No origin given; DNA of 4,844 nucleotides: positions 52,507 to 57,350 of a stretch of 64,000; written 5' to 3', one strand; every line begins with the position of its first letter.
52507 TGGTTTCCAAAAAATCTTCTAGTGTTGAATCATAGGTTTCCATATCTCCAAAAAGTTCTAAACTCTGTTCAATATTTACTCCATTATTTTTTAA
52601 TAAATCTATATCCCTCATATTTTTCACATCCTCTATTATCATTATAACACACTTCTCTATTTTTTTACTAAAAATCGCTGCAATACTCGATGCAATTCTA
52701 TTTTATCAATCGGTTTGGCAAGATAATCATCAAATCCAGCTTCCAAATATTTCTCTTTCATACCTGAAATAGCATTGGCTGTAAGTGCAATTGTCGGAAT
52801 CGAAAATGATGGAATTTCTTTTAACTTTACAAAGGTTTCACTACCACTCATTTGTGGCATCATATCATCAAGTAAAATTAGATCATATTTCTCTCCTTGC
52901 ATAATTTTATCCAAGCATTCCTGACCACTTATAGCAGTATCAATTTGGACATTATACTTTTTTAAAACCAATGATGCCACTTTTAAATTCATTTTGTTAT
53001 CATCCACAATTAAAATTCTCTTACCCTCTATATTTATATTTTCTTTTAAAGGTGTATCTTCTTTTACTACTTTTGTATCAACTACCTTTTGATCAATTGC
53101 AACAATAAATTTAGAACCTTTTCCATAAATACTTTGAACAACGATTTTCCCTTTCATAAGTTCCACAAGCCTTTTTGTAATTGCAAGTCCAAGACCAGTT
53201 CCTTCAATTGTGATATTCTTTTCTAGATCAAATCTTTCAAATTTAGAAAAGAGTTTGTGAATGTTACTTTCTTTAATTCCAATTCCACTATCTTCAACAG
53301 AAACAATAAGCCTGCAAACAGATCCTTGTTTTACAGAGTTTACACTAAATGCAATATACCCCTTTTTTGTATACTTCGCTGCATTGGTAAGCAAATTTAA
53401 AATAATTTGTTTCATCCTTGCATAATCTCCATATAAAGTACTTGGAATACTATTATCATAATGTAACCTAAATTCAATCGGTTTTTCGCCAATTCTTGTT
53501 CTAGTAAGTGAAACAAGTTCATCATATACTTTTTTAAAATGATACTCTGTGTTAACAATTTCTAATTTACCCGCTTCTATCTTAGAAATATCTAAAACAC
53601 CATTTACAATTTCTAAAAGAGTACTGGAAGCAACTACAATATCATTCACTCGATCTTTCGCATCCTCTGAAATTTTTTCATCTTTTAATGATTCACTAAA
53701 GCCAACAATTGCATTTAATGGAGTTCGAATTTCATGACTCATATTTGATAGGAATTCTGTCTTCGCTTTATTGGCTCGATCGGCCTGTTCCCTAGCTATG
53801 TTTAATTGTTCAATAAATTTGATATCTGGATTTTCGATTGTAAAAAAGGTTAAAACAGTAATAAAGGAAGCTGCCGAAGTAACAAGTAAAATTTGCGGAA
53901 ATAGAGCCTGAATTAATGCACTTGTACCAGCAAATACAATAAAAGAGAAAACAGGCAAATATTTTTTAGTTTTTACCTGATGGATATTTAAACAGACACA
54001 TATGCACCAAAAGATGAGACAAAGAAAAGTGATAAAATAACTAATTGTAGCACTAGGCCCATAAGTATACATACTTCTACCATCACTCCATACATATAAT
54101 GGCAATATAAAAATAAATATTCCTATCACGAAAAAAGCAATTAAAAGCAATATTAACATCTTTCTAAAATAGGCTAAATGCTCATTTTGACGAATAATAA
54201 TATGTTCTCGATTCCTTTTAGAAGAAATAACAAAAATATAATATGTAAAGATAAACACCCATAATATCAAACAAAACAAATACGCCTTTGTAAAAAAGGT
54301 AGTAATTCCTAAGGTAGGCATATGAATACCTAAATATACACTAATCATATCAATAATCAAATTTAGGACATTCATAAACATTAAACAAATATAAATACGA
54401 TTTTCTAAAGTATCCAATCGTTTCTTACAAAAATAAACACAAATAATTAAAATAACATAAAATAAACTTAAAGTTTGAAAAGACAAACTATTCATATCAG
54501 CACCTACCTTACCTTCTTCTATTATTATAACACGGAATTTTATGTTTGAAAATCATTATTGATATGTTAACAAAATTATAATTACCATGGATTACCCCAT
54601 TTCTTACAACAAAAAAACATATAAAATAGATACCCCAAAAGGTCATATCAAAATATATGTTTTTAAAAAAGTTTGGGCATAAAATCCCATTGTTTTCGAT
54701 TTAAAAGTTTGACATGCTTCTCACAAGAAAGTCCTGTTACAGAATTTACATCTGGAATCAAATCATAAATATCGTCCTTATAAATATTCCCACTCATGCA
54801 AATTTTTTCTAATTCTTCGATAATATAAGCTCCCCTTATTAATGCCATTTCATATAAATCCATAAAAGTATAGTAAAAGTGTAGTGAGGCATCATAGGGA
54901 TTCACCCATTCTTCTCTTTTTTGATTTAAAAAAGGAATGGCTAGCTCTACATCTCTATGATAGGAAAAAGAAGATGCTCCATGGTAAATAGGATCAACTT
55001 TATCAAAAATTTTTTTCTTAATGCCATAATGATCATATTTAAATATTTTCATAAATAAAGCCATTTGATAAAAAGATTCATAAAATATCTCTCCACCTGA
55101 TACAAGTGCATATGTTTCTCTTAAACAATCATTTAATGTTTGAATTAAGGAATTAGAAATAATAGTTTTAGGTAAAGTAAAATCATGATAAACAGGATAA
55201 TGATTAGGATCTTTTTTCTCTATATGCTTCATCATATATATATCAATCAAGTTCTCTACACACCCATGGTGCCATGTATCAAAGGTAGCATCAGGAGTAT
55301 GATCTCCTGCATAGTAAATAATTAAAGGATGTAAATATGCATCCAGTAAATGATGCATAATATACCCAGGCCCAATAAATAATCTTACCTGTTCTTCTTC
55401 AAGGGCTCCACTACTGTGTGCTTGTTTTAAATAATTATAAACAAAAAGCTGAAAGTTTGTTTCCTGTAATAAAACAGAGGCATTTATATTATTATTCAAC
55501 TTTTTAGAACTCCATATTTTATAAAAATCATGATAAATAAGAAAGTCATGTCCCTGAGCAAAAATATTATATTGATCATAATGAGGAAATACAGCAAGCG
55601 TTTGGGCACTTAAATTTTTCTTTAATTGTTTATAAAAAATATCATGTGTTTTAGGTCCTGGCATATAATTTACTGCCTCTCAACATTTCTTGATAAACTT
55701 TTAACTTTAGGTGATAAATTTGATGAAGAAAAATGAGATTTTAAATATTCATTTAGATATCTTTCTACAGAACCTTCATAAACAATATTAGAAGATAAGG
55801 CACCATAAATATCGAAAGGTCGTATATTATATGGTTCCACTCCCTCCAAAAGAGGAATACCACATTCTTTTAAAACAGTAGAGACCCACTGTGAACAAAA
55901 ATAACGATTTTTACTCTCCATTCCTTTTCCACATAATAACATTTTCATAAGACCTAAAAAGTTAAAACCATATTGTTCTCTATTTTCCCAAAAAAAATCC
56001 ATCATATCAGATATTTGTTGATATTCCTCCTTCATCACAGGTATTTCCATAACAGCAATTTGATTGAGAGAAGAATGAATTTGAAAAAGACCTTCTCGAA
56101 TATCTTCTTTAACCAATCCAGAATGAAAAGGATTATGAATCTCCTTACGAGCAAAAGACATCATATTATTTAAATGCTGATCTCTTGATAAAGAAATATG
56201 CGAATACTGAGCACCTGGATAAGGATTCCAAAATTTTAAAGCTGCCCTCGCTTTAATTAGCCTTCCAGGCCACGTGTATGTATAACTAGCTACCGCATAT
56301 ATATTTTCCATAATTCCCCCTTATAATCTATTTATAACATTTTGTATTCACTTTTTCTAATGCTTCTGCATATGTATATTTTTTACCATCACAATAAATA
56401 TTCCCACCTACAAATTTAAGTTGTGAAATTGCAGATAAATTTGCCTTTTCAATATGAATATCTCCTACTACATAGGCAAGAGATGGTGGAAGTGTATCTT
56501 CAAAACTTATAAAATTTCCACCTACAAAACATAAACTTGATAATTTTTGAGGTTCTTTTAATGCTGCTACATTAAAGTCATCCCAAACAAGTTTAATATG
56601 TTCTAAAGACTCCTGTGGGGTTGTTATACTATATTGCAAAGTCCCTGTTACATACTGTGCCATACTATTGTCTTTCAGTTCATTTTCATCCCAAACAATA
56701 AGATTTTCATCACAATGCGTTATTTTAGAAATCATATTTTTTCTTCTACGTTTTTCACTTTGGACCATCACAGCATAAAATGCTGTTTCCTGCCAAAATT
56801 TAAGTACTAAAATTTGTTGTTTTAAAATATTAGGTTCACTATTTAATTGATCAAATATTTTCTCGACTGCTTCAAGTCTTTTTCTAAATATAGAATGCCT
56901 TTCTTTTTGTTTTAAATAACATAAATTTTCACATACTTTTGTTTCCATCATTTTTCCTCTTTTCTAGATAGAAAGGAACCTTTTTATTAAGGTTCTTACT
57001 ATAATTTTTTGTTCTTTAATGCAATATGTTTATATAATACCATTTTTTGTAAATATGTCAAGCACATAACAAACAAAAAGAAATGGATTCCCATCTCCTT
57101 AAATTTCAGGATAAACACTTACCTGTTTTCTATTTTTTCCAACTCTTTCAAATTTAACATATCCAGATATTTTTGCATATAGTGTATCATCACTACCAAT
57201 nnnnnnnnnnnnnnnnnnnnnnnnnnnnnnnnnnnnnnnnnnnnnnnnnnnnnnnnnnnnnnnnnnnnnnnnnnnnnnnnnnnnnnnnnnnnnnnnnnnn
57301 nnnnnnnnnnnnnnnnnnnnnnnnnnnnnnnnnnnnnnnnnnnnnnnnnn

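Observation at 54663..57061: Three-gene operon of signal-peptide-less hydrolase-like proteins under a near-consensus promoter, inserted beside rpmA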

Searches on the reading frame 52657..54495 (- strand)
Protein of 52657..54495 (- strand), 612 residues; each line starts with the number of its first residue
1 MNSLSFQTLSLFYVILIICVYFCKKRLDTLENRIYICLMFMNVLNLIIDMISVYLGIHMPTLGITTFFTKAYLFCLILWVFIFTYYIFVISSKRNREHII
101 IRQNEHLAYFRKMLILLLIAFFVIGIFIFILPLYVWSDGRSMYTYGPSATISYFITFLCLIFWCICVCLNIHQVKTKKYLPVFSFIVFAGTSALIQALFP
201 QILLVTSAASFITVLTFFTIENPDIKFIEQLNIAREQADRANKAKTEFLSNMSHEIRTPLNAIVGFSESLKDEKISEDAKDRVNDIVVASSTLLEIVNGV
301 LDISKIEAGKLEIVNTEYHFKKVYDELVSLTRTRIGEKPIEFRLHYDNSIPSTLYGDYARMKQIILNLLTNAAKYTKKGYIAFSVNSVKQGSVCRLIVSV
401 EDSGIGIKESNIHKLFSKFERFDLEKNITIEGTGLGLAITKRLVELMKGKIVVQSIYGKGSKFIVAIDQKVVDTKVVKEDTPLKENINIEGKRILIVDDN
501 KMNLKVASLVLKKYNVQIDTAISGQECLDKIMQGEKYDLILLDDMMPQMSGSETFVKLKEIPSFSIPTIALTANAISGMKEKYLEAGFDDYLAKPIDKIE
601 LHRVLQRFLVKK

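Call 12: search_protein_families(library=pfam, proteins=[window:52657-54495:-], max_evalue=0.01)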
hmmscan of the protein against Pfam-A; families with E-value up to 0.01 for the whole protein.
window:52657-54495:- (612 aa): 3 families
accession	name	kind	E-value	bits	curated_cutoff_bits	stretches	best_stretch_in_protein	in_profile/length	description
PF02518.31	HATPase_c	-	5e-24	85.3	26.4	1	356-469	1-109/111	Histidine kinase-, DNA gyrase B-, and HSP90-like ATPase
PF00072.30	Response_reg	-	2.8e-22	79.4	30.2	1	494-605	1-110/111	Response regulator receiver domain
PF00512.31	HisKA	-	8.6e-19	67.8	26.9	1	244-309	1-66/66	His Kinase A (phospho-acceptor) domain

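Call 66: search_protein_families(library=padloc, proteins=[window:52657-54495:-], max_evalue=0.01)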
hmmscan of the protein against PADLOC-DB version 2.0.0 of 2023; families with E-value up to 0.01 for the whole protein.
window:52657-54495:- (612 aa): 3 families
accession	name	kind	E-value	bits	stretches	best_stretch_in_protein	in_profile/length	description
PDLC04647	PDC-M43B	-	2.6e-08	31.3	1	352-455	219-319/347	-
PDLC00405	SduA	-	0.0038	14.8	1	490-551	5-65/323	DUF4263 domain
PDLC02926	HTH_VI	-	0.0088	14.3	0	243-288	40-85/92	-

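Call 85: search_protein_families(library=ncbifam, proteins=[window:52657-54495:-], max_evalue=0.001)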
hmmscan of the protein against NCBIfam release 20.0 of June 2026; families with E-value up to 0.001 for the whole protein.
window:52657-54495:- (612 aa): 130 families (the best 25 are shown)
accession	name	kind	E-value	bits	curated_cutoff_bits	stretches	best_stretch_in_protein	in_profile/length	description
TIGR02956.1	TMAO_torS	equivalog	6.7e-97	325.7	676.5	1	233-609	452-820/967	TMAO reductase system sensor histidine kinase/response regulator TorS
NF008318.0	PRK11107.1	equivalog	7.9e-90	302.2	890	2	219-478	268-527/920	two-component sensor histidine kinase BarA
NF008302.0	PRK11091.1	equivalog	2.1e-85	287.5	838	1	235-610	273-644/779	aerobic respiration two-component sensor histidine kinase ArcB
NF041947.1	LuxQ_Vibrio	equivalog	7.2e-85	285.5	1200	1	229-608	456-838/843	quorum-sensing autoinducer 2 sensor kinase/phosphatase LuxQ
NF011874.0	PRK15347.1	equivalog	4.3e-75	253.4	852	2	229-467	382-612/921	two component system sensor kinase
NF038297.2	hybrid_HK_HrmK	equivalog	5.3e-66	223.5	725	1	227-607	217-606/607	hybrid histidine kinase/response regulator HrmK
NF008099.0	PRK10841.1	equivalog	5.5e-63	213.1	920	2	230-468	455-689/949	two-component system sensor histidine kinase RcsC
NF008543.0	PRK11466.1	equivalog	8.4e-63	212.5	982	1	233-609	432-798/914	TMAO reductase system sensor histidine kinase/response regulator TorS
NF045901.1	HisKinLetSLeg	equivalog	1.3e-61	208.7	1650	2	230-469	278-518/906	two-component system sensor histidine kinase LetS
NF041832.1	near_NosP_CTERM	subfamily_domain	2.5e-56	191.3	400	1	239-608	1-369/370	NahK/ErcS family hybrid sensor histidine kinase/response regulator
NF046044.1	PnpS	equivalog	1.7e-51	175.4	400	1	240-467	165-389/390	two-component system histidine kinase PnpS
NF047465.1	hybrid_HK_LvrA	exception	1e-44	152.8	1200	2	242-469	199-422/819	hybrid histidine kinase/response regulator LvrA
NF047874.1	MASE3_PAS_HK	subfamily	2e-42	145.8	560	1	226-490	379-645/655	MASE3 domain-containing sensor histidine kinase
TIGR02966.1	phoR_proteo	equivalog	2.2e-42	145.3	334.2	1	237-466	106-332/333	phosphate regulon sensor histidine kinase PhoR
NF007420.1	PRK09959.1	equivalog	3.6e-41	140.7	1995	1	227-597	694-1062/1197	acid-sensing system histidine kinase EvgS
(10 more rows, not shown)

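Call 86: find_encoding_contigs(protein=window:52657-54495:-, flank=3000, max_places=3)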
Protein window:52657-54495:- (612 aa): 11 contigs read that carry it; 3 places shown.
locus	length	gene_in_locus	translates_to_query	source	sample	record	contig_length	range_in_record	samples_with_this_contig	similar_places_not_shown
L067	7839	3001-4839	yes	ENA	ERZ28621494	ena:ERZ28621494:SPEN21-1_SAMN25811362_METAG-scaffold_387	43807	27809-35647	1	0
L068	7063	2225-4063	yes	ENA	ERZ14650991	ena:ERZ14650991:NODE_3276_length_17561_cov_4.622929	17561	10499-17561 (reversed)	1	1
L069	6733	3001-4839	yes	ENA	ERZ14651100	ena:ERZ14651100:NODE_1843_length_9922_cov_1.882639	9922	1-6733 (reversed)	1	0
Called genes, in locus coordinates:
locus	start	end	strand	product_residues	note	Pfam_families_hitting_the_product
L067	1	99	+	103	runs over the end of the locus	PF04327:Peptidase_Prp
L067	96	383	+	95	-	PF01016:Ribosomal_L27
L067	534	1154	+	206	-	-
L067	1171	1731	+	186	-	-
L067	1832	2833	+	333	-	-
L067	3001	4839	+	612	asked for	PF00512:HisKA, PF02518:HATPase_c, PF00072:Response_reg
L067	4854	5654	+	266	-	PF00072:Response_reg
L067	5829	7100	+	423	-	PF01018:GTP1_OBG, PF02421:FeoB_N, PF01926:MMR_HSR1, PF09269:DUF1967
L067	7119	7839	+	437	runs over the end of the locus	PF01225:Mur_ligase, PF08245:Mur_ligase_M, PF02875:Mur_ligase_C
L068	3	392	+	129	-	?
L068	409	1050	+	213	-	-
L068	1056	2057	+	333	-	-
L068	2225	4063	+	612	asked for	PF00512:HisKA, PF02518:HATPase_c, PF00072:Response_reg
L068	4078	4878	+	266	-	PF00072:Response_reg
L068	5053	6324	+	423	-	PF01018:GTP1_OBG, PF02421:FeoB_N, PF01926:MMR_HSR1, PF09269:DUF1967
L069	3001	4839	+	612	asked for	PF00512:HisKA, PF02518:HATPase_c, PF00072:Response_reg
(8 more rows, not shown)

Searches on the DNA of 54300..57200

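Call 67: search_rna_families(source=window, start=54300, end=57200, threshold=evalue, max_evalue=1)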
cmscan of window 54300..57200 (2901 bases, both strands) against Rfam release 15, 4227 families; matches with E-value up to 1: 2.
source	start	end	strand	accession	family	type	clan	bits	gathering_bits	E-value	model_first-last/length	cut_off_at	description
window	54612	54666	+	RF03535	TEG147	Cis-reg;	-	25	56.1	0.077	1-60/60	no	Staphylococcus aureus small RNA TEG147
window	55058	55141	+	RF00328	snoZ161_228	Gene; snRNA; snoRNA; CD-box;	CL00056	22.8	45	0.46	1-93/93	no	Small nucleolar RNA Z161/Z228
